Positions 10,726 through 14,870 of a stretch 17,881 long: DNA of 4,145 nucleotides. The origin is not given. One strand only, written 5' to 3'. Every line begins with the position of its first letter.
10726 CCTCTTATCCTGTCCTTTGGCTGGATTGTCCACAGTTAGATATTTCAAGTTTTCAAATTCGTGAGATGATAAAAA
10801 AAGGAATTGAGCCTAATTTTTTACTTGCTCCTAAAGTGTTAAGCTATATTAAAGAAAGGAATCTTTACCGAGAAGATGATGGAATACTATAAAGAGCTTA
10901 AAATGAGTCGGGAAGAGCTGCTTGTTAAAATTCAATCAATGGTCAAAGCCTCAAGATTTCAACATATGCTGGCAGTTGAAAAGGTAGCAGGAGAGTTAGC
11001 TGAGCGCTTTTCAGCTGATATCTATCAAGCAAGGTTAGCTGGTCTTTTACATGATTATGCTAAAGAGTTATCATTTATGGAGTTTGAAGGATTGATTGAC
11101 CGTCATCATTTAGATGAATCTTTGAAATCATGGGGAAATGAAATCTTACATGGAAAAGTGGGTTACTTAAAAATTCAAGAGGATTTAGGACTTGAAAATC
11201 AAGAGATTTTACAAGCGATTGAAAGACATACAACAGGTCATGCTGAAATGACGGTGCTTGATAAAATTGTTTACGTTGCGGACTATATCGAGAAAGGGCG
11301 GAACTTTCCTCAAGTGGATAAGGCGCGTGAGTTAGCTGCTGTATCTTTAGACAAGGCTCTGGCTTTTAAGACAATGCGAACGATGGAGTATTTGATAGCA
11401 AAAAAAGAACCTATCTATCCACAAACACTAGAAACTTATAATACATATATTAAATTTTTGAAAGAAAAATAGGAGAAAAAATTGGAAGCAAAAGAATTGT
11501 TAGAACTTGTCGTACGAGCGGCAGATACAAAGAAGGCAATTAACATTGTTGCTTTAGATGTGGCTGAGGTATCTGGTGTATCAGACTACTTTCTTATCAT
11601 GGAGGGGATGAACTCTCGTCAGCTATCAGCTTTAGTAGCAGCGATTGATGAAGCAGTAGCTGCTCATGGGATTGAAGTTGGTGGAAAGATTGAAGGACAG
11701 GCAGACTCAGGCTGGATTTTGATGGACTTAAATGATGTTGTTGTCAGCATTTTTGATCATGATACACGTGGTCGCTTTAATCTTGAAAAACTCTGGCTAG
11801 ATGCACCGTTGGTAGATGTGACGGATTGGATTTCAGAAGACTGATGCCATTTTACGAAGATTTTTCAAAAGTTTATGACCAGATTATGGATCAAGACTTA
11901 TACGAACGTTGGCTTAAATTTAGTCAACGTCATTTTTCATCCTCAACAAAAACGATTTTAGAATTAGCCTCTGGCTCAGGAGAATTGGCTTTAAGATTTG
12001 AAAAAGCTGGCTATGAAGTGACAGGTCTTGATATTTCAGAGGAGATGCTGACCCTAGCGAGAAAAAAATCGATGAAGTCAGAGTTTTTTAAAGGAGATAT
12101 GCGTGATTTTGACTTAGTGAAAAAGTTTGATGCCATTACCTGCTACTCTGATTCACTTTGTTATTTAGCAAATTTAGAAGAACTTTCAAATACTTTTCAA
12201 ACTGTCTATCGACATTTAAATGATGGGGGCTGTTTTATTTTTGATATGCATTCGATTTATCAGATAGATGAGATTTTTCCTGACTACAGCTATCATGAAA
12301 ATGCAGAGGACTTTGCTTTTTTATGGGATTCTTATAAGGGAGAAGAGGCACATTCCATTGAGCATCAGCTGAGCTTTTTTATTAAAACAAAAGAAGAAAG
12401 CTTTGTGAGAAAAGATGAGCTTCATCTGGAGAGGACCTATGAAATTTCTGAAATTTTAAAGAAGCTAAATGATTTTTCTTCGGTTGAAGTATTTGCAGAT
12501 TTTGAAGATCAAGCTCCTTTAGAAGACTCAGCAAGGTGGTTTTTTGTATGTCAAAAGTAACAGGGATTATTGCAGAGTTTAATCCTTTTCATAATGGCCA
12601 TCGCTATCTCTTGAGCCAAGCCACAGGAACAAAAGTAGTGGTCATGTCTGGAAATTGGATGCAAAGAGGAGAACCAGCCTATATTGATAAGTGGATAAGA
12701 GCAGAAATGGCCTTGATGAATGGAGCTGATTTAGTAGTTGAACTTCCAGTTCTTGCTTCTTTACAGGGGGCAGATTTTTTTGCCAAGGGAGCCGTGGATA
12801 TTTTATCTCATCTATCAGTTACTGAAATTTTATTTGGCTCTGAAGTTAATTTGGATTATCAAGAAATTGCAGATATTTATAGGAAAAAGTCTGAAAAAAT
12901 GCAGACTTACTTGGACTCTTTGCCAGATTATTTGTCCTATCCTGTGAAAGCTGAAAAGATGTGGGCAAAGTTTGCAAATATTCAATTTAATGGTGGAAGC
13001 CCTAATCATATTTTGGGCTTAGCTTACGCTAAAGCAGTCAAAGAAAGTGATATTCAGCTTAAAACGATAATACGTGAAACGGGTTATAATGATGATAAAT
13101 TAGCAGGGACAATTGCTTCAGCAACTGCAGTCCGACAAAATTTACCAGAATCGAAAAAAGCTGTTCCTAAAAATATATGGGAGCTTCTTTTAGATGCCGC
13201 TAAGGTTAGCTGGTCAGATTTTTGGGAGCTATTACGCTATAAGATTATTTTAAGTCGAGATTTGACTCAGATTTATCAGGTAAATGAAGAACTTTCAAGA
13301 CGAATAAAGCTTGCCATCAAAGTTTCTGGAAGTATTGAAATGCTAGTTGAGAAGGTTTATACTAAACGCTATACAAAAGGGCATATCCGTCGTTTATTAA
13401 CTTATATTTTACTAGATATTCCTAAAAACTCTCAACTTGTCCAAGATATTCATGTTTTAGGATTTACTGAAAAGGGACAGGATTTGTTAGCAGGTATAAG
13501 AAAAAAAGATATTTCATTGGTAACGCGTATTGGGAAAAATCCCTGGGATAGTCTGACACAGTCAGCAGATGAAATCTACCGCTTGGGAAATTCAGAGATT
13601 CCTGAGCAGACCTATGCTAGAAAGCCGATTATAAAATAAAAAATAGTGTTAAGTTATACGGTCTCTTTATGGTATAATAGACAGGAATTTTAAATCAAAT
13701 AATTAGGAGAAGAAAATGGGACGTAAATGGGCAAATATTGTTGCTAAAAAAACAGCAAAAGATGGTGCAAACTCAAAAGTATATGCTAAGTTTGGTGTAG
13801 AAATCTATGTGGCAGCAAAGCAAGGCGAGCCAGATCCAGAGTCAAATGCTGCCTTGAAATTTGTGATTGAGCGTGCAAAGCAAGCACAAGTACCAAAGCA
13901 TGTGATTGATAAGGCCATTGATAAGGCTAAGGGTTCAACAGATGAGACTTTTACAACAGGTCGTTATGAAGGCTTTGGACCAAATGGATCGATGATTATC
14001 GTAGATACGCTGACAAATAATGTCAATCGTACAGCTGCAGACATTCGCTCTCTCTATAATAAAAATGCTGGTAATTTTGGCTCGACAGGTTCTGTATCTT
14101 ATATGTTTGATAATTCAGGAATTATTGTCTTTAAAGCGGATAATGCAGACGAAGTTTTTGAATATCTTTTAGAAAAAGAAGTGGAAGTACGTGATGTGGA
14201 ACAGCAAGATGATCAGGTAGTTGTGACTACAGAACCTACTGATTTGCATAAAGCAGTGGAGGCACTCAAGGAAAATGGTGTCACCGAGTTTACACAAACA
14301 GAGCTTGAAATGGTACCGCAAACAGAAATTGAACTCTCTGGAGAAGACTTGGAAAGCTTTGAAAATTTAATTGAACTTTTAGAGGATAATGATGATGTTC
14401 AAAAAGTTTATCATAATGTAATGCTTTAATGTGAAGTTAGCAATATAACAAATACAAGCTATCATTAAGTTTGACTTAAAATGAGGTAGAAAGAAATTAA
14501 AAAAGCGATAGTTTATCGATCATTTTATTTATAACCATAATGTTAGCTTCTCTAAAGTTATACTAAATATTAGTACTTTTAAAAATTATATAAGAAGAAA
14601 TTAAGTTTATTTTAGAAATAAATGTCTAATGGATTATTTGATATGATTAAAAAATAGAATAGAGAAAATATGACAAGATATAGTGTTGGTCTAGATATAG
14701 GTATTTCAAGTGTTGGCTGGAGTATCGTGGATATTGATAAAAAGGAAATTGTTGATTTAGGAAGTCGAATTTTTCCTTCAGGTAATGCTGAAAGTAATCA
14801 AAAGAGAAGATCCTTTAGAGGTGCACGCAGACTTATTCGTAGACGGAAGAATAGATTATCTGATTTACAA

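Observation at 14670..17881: Unannotated, catalytically intact Cas9 (St1Cas9-like, type II-A) running off the 3' end of the window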

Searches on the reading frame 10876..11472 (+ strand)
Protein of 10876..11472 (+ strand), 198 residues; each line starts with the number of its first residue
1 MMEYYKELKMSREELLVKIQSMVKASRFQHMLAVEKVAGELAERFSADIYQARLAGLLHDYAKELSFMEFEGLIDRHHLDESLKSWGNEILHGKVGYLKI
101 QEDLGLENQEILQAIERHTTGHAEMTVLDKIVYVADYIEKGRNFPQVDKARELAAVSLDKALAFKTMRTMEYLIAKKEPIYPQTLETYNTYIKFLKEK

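Call 9: search_protein_families(library=pfam, proteins=[window:10876-11472:+])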
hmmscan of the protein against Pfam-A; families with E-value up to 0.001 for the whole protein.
window:10876-11472:+ (198 aa): 1 family
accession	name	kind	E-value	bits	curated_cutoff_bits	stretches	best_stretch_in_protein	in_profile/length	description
PF01966.28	HD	-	4.7e-17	62.8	22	1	27-139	1-114/116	HD domain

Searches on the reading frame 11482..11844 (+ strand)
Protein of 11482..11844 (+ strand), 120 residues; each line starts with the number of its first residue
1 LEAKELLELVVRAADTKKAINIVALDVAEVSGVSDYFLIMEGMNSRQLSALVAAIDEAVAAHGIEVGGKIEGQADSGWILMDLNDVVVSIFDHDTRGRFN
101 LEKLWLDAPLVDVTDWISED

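Call 9: search_protein_families(library=pfam, proteins=[window:11482-11844:+])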
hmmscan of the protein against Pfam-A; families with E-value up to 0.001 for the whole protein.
window:11482-11844:+ (120 aa): 1 family
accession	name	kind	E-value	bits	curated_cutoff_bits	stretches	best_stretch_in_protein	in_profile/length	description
PF02410.21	RsfS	-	5.7e-26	91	21.6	1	9-105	2-98/98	Ribosomal silencing factor during starvation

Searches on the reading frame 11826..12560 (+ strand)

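Call 9: search_protein_families(library=pfam, proteins=[window:11826-12560:+])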
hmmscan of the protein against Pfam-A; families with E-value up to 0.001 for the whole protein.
window:11826-12560:+ (244 aa): 7 families
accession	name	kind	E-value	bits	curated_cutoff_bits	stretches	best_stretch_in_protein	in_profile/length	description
PF13649.12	Methyltransf_25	-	7.7e-18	65.4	27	1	44-135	1-97/97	Methyltransferase domain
PF08241.18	Methyltransf_11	-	4.6e-14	53.3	21.2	1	45-139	1-95/95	Methyltransferase domain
PF13847.12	Methyltransf_31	-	3.9e-12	46.5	27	1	39-147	2-114/145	Methyltransferase domain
PF08242.18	Methyltransf_12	-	5.1e-12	46.8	30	1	45-137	1-98/98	Methyltransferase domain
PF13489.12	Methyltransf_23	-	2.9e-10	40.6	27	1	25-160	5-138/164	Methyltransferase domain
PF01209.24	Ubie_methyltran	-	7.7e-08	32.4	20.1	1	14-138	17-150/233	ubiE/COQ5 methyltransferase family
PF05401.17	NodS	-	2.6e-05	24.6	24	1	21-140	26-145/201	Nodulation protein S (NodS)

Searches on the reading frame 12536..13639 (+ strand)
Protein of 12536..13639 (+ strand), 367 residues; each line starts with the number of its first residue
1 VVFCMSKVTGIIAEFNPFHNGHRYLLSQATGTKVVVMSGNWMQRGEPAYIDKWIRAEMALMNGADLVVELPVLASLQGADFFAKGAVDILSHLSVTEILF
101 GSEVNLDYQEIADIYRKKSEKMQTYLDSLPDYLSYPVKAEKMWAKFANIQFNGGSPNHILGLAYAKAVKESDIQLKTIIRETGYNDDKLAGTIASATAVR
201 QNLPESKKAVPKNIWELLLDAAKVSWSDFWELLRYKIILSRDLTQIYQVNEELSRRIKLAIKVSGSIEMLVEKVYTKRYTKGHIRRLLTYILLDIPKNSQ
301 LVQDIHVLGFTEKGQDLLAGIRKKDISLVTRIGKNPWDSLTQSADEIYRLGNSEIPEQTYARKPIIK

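Call 9: search_protein_families(library=pfam, proteins=[window:12536-13639:+])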
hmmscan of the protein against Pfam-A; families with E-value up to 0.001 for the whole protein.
window:12536-13639:+ (367 aa): 2 families
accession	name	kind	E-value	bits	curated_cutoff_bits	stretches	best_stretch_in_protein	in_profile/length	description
PF05636.17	HIGH_NTase1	-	2.1e-104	350.5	27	1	7-351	2-389/402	HIGH Nucleotidyl Transferase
PF08218.17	Citrate_ly_lig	-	0.00045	20.4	20.9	0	9-32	2-25/182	Citrate lyase ligase C-terminal domain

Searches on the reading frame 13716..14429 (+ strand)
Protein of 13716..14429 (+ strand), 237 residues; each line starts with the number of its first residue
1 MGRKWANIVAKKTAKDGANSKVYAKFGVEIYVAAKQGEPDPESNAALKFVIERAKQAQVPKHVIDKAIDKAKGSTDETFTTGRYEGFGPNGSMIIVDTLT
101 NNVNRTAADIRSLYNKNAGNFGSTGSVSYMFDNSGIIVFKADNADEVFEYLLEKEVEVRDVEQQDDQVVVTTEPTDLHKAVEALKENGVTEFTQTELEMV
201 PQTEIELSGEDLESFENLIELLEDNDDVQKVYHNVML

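Call 7: find_encoding_contigs(protein=window:13716-14429:+, flank=10000, max_places=8)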
Protein window:13716-14429:+ (237 aa): 2 contigs read that carry it; 2 places shown.
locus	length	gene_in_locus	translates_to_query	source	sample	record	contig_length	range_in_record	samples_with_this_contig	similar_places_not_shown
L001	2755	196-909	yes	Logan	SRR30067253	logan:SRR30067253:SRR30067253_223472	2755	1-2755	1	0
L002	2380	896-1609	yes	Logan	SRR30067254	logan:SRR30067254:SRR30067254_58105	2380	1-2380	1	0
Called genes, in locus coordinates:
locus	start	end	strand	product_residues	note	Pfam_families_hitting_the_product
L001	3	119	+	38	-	?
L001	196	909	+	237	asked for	PF20772:TACO1_YebC_N, PF01709:Transcrip_reg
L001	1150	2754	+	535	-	?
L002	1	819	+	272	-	?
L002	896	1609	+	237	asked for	PF20772:TACO1_YebC_N, PF01709:Transcrip_reg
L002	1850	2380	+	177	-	?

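Call 9: search_protein_families(library=pfam, proteins=[window:13716-14429:+])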
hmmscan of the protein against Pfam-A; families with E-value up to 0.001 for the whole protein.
window:13716-14429:+ (237 aa): 4 families
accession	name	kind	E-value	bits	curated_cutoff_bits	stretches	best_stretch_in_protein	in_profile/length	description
PF01709.26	Transcrip_reg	-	1.2e-51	175.1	27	1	82-235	4-160/160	TACO1/YebC second and third domain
PF20772.2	TACO1_YebC_N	-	1.7e-26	92.9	36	1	3-73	1-72/73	TACO1/YebC protein N-terminal domain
PF00382.24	TFIIB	-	0.0002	21.8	23.6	1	43-115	5-76/92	Transcription factor TFIIB repeat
PF19571.5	ACT_8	-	0.00065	19.9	23.5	0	90-159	67-133/141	ACT domain pair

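Call 30: list_cluster_members(proteins=[P0001, window:13716-14429:+])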
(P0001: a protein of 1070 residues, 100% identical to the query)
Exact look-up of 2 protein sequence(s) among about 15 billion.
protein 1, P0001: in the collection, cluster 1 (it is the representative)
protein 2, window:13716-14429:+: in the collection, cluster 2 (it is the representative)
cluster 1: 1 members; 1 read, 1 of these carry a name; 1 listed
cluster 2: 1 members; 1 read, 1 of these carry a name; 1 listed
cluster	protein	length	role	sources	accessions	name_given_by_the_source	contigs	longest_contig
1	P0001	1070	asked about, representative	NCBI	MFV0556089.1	MAG: type II CRISPR RNA-guided endonuclease Cas9, partial [Lactovum sp.]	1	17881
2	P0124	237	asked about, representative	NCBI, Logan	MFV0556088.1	MAG: YebC/PmpR family DNA-binding transcriptional regulator [Lactovum sp.]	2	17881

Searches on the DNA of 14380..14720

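Call 46: search_rna_families(source=window, start=14380, end=14720, threshold=evalue, max_evalue=1)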
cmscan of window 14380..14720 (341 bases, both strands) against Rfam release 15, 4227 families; matches with E-value up to 1: 0.
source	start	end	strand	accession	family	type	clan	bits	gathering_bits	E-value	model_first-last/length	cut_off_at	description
